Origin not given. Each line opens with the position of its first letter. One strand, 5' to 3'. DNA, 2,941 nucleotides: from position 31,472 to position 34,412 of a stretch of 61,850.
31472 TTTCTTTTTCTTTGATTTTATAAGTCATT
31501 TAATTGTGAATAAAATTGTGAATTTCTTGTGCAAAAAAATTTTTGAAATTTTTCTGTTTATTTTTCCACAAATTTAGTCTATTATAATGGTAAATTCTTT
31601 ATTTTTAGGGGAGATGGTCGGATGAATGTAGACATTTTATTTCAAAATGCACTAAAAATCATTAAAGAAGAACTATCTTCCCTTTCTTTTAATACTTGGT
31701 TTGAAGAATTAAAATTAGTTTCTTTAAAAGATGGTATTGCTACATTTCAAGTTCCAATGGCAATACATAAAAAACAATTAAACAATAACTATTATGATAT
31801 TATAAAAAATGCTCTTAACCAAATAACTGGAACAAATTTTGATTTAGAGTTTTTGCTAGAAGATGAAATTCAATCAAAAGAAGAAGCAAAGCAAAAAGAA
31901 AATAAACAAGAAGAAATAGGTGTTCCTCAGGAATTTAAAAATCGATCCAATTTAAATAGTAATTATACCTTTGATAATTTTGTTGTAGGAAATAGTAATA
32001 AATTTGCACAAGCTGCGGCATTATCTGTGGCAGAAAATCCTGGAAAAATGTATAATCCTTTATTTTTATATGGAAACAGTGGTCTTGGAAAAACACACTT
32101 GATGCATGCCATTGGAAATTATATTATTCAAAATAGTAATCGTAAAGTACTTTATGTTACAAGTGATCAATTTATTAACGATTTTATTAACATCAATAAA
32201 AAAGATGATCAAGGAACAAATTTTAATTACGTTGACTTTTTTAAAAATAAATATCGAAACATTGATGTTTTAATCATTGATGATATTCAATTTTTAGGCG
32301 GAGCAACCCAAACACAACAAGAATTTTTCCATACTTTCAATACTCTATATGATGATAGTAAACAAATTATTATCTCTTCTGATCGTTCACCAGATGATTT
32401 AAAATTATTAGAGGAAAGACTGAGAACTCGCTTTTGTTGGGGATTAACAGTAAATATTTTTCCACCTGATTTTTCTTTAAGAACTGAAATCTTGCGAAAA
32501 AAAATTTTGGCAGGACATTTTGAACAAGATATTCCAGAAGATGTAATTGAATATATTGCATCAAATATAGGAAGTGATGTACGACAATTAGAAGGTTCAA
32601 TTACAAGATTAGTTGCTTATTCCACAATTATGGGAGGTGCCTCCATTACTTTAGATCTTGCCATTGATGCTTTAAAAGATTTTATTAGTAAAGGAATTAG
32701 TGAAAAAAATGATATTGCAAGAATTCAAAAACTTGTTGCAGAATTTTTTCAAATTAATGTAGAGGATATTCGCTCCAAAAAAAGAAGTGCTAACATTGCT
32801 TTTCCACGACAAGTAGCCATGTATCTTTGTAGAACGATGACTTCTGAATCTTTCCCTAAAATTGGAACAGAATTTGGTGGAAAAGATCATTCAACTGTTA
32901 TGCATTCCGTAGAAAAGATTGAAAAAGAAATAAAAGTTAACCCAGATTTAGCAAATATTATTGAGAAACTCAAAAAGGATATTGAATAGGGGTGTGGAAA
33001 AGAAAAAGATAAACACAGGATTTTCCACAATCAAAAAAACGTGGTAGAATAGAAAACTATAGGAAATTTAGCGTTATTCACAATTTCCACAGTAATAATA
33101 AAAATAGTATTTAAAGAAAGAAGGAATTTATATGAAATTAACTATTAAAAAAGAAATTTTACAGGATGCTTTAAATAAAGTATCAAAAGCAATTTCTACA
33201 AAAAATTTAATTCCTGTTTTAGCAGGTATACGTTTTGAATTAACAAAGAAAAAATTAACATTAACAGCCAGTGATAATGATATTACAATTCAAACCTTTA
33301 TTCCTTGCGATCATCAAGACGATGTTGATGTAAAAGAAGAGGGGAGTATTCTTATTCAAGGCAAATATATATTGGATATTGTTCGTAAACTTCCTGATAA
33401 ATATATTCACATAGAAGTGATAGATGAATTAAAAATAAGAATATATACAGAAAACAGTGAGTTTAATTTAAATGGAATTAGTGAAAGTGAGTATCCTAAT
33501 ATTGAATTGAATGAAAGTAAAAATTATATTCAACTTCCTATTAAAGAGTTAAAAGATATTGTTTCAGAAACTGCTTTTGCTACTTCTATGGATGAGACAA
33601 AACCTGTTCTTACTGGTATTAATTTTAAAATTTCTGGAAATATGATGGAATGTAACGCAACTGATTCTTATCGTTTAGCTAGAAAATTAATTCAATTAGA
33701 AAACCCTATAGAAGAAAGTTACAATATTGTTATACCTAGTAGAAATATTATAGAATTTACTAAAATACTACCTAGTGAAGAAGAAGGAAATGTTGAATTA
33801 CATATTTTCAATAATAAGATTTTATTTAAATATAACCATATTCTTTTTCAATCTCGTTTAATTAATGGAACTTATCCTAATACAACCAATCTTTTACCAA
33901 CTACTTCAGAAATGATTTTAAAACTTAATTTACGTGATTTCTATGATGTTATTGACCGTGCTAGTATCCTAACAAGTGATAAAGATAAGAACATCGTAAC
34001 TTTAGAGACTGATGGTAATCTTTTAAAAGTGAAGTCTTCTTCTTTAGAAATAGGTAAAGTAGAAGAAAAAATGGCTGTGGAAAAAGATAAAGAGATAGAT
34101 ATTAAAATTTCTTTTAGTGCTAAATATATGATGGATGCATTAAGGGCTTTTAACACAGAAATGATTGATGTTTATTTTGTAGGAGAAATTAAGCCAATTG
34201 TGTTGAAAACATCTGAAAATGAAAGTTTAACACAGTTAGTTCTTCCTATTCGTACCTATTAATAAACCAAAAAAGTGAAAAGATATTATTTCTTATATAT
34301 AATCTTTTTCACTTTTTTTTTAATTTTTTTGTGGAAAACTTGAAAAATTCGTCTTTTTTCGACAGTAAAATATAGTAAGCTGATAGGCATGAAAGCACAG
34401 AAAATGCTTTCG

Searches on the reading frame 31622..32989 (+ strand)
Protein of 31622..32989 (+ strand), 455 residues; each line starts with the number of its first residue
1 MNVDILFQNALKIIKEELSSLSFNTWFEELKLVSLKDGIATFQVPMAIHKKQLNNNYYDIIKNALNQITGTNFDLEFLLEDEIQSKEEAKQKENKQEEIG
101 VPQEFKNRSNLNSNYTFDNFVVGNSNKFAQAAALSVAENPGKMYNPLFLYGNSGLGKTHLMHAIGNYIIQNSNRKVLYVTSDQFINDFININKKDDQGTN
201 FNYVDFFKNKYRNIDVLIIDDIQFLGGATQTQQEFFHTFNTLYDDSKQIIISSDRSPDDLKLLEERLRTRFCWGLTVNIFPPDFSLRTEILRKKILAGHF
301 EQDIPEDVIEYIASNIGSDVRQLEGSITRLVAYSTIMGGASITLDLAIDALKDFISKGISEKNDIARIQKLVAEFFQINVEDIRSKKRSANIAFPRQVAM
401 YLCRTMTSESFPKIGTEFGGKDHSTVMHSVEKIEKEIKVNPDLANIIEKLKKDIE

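Call 7: search_protein_families(library=pfam, proteins=[window:31622-32989:+])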
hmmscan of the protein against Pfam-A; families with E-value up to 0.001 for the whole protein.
window:31622-32989:+ (455 aa): 8 families
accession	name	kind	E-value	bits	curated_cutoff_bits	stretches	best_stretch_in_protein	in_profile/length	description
PF00308.24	Bac_DnaA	-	1.3e-66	224.2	23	1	111-277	1-161/162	Bacterial DnaA ATPAse domain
PF08299.17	Bac_DnaA_C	-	2.6e-32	111.1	31.5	1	366-433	2-69/69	Bacterial dnaA protein helix-turn-helix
PF01695.23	IstB_IS21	-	2.3e-10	40.8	24.1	1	62-255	20-194/238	IstB-like ATP binding protein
PF11638.13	DnaA_N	-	3.3e-09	36.8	24.6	1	7-66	4-64/65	DnaA N-terminal domain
PF00004.35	AAA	-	5.9e-06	27.2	21.2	1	148-259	2-113/131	ATPase family associated with various cellular activities (AAA)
PF13173.12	AAA_14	-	9.2e-06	26.1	27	1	146-282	4-123/129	AAA domain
PF13401.12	AAA_22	-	0.00013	22.7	27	0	147-247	8-114/130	AAA domain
PF01637.24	ATPase_2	-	0.00059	20.2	33.2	0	143-184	19-59/225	ATPase domain predominantly from Archaea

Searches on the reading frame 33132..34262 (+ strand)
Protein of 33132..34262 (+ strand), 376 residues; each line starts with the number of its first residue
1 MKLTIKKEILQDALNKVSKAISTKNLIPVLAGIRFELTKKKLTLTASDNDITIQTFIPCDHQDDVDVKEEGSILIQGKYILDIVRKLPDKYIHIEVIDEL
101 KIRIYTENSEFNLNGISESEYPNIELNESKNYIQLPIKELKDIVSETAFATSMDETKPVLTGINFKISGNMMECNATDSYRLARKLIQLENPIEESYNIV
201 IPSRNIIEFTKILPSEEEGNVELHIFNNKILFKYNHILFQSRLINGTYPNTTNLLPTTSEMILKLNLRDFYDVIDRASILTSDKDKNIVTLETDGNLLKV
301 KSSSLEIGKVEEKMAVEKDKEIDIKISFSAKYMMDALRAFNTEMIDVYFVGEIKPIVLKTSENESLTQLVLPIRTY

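Call 55: find_homologous_proteins(query=window:33132-34262:+, max_evalue=1e-30)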
Query window:33132-34262:+ (376 aa): 6692 proteins with E <= 1e-30 among 8000 candidates; the best 120 are listed.
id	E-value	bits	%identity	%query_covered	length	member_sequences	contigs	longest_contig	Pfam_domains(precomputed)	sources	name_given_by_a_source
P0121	1.2e-234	796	100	100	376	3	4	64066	PF00712.25,PF02768.21,PF02767.22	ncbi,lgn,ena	-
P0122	3.4e-203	693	88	100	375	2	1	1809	PF00712.25,PF02768.21,PF02767.22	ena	-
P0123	1.1e-200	684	86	100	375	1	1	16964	PF00712.25,PF02768.21,PF02767.22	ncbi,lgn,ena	-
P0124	1.2e-198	678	84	100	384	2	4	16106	PF00712.25,PF02768.21,PF02767.22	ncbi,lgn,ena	-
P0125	4.4e-194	663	83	100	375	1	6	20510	PF00712.25,PF02768.21,PF02767.22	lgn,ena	-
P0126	2.8e-183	627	79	100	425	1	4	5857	PF00712.25,PF02768.21,PF02767.22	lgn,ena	-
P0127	2.9e-179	614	76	100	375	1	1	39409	PF00712.25,PF02768.21,PF02767.22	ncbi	-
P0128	4.7e-178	610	76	100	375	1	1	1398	PF00712.25,PF02768.21,PF02767.22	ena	-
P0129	9.1e-171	586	73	100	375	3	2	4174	PF00712.25,PF02768.21,PF02767.22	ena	-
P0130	5.2e-170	583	73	100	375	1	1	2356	PF00712.25,PF02768.21,PF02767.22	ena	-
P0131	7.3e-170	583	73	100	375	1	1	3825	PF00712.25,PF02768.21,PF02767.22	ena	-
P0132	1.3e-169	582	73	100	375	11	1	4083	PF00712.25,PF02768.21,PF02767.22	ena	-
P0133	1.7e-169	582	73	100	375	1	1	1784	PF00712.25,PF02768.21,PF02767.22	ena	-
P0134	2.7e-169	581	73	100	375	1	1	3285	PF00712.25,PF02768.21,PF02767.22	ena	-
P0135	3.6e-169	581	72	100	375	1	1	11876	PF00712.25,PF02768.21,PF02767.22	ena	-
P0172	3.1e-168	578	72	100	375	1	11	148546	PF00712.25,PF02768.21,PF02767.22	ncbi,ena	-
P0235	4.6e-167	574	72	100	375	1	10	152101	PF00712.25,PF02768.21,PF02767.22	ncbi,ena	-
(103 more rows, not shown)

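Call 56: find_encoding_contigs(protein=P0127, flank=10000, max_places=1)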
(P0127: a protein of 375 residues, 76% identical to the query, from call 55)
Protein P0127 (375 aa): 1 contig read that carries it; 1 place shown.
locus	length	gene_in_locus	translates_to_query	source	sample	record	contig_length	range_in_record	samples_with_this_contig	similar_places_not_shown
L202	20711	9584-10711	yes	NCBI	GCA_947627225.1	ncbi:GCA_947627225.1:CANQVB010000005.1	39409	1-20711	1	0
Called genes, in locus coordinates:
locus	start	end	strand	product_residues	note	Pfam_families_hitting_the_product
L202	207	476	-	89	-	-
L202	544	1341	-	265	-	PF01790:LGT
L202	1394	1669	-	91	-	-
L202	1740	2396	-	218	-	PF02527:GidB, PF05175:MTS (weak), PF13847:Methyltransf_31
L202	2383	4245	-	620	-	PF00890:FAD_binding_2 (faint), PF01134:GIDA, PF07992:Pyr_redox_2 (weak), PF12831:FAD_oxidored (weak), PF21680:GIDA_C_1st, PF13932:SAM_GIDA_C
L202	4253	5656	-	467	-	PF10396:TrmE_N, PF12631:MnmE_helical, PF02421:FeoB_N, PF01926:MMR_HSR1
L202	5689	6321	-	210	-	PF13083:KH_KhpA-B (weak), PF01424:R3H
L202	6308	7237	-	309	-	PF02096:60KD_IMP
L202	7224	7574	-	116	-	PF00825:Ribonuclease_P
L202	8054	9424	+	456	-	PF11638:DnaA_N, PF01695:IstB_IS21, PF00308:Bac_DnaA, PF00004:AAA (faint), PF13173:AAA_14 (weak), PF08299:Bac_DnaA_C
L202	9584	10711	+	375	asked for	PF00712:DNA_pol3_beta, PF02767:DNA_pol3_beta_2, PF02768:DNA_pol3_beta_3, PF00712:DNA_pol3_beta (weak)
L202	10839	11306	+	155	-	PF06338:ComK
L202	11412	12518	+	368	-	PF02463:SMC_N, PF11398:DUF2813 (faint), PF13175:AAA_15, PF13476:AAA_23, PF13514:AAA_27, PF13304:AAA_21 (weak)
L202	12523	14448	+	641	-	PF02518:HATPase_c, PF00204:DNA_gyraseB, PF01751:Toprim, PF00986:DNA_gyraseB_C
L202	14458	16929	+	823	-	PF00521:DNA_topoisoIV, PF03989:DNA_gyraseA_C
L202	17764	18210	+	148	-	PF00383:dCMP_cyt_deam_1, PF14437:MafB19-deam, PF14439:Bd3614-deam (weak)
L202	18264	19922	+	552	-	PF05496:RuvB_N (faint), PF13177:DNA_pol3_delta2, PF00004:AAA, PF21960:RCF1-5-like_lid (weak), PF22608:DNAX_ATPase_lid (weak)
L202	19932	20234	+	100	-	PF02575:YbaB_DNA_bd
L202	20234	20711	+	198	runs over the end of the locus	PF21176:RecR_HhH, PF02132:RecR_ZnF (weak), PF01751:Toprim (weak), PF13662:Toprim_4, PF21175:RecR_C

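Call 57: find_encoding_contigs(protein=P0172, flank=10000, max_places=1)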
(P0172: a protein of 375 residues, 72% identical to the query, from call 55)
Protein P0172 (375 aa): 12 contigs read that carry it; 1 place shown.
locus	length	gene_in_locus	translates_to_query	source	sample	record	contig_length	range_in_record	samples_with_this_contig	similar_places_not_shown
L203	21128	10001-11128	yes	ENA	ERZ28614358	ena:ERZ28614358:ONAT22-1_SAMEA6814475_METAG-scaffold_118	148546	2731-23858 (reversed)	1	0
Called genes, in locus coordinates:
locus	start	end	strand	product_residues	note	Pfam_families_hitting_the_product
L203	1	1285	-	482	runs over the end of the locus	PF02195:ParB_N, PF17762:HTH_ParB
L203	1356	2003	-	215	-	PF02527:GidB, PF13847:Methyltransf_31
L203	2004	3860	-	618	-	PF01134:GIDA, PF07992:Pyr_redox_2 (weak), PF21680:GIDA_C_1st, PF13932:SAM_GIDA_C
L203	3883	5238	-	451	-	PF10396:TrmE_N, PF12631:MnmE_helical, PF00071:Ras (faint), PF01926:MMR_HSR1, PF02421:FeoB_N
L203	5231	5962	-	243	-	-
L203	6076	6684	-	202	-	PF13083:KH_KhpA-B, PF01424:R3H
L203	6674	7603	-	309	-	PF02096:60KD_IMP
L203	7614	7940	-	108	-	PF00825:Ribonuclease_P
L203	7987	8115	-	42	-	PF00468:Ribosomal_L34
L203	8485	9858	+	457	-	PF11638:DnaA_N, PF00004:AAA (faint), PF01695:IstB_IS21 (weak), PF00308:Bac_DnaA, PF13173:AAA_14 (faint), PF13401:AAA_22 (faint), PF08299:Bac_DnaA_C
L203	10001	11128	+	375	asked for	PF00712:DNA_pol3_beta, PF02767:DNA_pol3_beta_2, PF02768:DNA_pol3_beta_3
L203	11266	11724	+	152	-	PF06338:ComK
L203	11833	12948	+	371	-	PF02463:SMC_N, PF13175:AAA_15, PF13476:AAA_23, PF13304:AAA_21 (weak)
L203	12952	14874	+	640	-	PF02518:HATPase_c, PF00204:DNA_gyraseB, PF01751:Toprim, PF00986:DNA_gyraseB_C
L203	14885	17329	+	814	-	PF00521:DNA_topoisoIV, PF03989:DNA_gyraseA_C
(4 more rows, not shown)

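Call 58: find_encoding_contigs(protein=P0235, flank=10000, max_places=1)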
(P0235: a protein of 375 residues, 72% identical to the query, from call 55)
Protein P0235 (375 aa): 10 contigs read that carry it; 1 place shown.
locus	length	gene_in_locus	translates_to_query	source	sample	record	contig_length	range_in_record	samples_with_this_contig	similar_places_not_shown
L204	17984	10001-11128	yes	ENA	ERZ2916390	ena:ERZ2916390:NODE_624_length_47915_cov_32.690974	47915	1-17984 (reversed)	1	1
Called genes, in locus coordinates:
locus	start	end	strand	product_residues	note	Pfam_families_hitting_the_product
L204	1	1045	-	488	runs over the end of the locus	PF02195:ParB_N, PF17762:HTH_ParB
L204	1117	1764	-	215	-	PF02527:GidB, PF05175:MTS (faint), PF13847:Methyltransf_31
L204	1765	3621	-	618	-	PF00890:FAD_binding_2 (faint), PF01134:GIDA, PF07992:Pyr_redox_2 (faint), PF21680:GIDA_C_1st, PF13932:SAM_GIDA_C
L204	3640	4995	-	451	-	PF10396:TrmE_N, PF00350:Dynamin_N (faint), PF12631:MnmE_helical, PF03193:RsgA_GTPase (faint), PF00071:Ras (faint), PF01926:MMR_HSR1, PF02421:FeoB_N, PF04548:AIG1 (weak)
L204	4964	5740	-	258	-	-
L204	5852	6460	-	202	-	PF13083:KH_KhpA-B, PF01424:R3H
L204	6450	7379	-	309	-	PF02096:60KD_IMP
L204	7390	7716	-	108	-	PF00825:Ribonuclease_P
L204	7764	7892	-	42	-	PF00468:Ribosomal_L34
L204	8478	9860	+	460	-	PF11638:DnaA_N, PF00308:Bac_DnaA, PF01695:IstB_IS21 (weak), PF00004:AAA (faint), PF13173:AAA_14 (faint), PF13401:AAA_22 (faint), PF08299:Bac_DnaA_C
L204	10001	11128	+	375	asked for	PF00712:DNA_pol3_beta, PF02767:DNA_pol3_beta_2, PF02768:DNA_pol3_beta_3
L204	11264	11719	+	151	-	PF06338:ComK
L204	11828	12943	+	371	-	PF02463:SMC_N, PF13175:AAA_15, PF13476:AAA_23, PF13304:AAA_21 (weak)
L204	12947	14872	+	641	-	PF02518:HATPase_c, PF00204:DNA_gyraseB, PF01751:Toprim, PF00986:DNA_gyraseB_C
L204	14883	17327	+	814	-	PF00521:DNA_topoisoIV, PF03989:DNA_gyraseA_C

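Call 62: find_encoding_contigs(protein=P0123, flank=10000, max_places=1)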
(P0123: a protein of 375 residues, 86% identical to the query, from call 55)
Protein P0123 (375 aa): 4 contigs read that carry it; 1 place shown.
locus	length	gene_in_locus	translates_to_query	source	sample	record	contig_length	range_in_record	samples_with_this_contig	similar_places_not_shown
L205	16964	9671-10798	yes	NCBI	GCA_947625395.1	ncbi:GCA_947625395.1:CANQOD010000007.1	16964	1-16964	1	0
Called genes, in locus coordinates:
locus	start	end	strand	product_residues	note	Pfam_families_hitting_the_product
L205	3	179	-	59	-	?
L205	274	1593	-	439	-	PF02195:ParB_N, PF17762:HTH_ParB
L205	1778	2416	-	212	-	PF02527:GidB, PF05175:MTS (weak), PF13847:Methyltransf_31 (weak)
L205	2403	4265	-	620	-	PF00890:FAD_binding_2 (faint), PF01134:GIDA, PF07992:Pyr_redox_2 (weak), PF12831:FAD_oxidored (weak), PF21680:GIDA_C_1st, PF13932:SAM_GIDA_C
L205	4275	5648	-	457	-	PF10396:TrmE_N, PF00350:Dynamin_N (faint), PF12631:MnmE_helical, PF00009:GTP_EFTU (faint), PF01926:MMR_HSR1, PF02421:FeoB_N, PF13175:AAA_15 (weak)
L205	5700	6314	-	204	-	PF07650:KH_2 (weak), PF13083:KH_KhpA-B (weak), PF01424:R3H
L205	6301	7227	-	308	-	PF02096:60KD_IMP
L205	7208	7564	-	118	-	PF00825:Ribonuclease_P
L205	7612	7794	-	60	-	PF00468:Ribosomal_L34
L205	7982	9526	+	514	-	PF11638:DnaA_N, PF01695:IstB_IS21, PF00308:Bac_DnaA, PF00004:AAA (weak), PF08299:Bac_DnaA_C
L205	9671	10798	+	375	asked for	PF00712:DNA_pol3_beta, PF02767:DNA_pol3_beta_2, PF02768:DNA_pol3_beta_3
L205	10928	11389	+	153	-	PF06338:ComK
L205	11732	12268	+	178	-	-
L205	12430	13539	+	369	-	PF02463:SMC_N, PF11398:DUF2813 (faint), PF13175:AAA_15, PF13476:AAA_23 (weak), PF13514:AAA_27 (weak), PF13304:AAA_21 (faint)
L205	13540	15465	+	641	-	PF02518:HATPase_c, PF00204:DNA_gyraseB, PF01751:Toprim, PF00986:DNA_gyraseB_C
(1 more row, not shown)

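Call 63: find_encoding_contigs(protein=P0125, flank=10000, max_places=2)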
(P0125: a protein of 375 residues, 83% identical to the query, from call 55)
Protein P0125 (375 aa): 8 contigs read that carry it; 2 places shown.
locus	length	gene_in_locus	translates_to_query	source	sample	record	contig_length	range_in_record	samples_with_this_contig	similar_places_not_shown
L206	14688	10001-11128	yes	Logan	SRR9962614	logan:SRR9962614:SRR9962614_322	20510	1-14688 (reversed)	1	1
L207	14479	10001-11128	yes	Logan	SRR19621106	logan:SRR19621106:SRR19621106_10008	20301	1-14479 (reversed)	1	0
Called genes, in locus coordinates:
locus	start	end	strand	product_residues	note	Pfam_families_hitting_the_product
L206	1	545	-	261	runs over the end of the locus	PF00142:Fer4_NifH, PF01656:CbiA, PF02374:ArsA_ATPase, PF06564:CBP_BcsQ (faint), PF09140:MipZ (weak), PF10609:ParA, PF13614:AAA_31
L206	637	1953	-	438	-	PF02195:ParB_N, PF17762:HTH_ParB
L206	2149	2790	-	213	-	PF02527:GidB, PF13847:Methyltransf_31 (weak)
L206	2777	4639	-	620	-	PF00890:FAD_binding_2 (faint), PF01134:GIDA, PF07992:Pyr_redox_2 (weak), PF12831:FAD_oxidored (faint), PF21680:GIDA_C_1st, PF13932:SAM_GIDA_C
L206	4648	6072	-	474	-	PF10396:TrmE_N, PF12631:MnmE_helical, PF01926:MMR_HSR1, PF02421:FeoB_N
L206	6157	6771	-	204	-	PF07650:KH_2 (faint), PF13083:KH_KhpA-B (faint), PF01424:R3H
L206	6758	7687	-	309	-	PF02096:60KD_IMP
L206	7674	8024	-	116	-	PF00825:Ribonuclease_P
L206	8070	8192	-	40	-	PF00468:Ribosomal_L34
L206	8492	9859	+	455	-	PF11638:DnaA_N, PF01695:IstB_IS21, PF00308:Bac_DnaA, PF08299:Bac_DnaA_C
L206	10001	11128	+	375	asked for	PF00712:DNA_pol3_beta, PF02767:DNA_pol3_beta_2, PF02768:DNA_pol3_beta_3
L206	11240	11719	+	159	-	PF06338:ComK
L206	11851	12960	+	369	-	PF02463:SMC_N, PF13175:AAA_15, PF13476:AAA_23, PF13514:AAA_27, PF13304:AAA_21 (faint)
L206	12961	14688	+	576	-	?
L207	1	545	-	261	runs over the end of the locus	PF00142:Fer4_NifH, PF01656:CbiA, PF02374:ArsA_ATPase, PF06564:CBP_BcsQ (faint), PF09140:MipZ (weak), PF10609:ParA, PF13614:AAA_31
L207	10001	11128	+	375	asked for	PF00712:DNA_pol3_beta, PF02767:DNA_pol3_beta_2, PF02768:DNA_pol3_beta_3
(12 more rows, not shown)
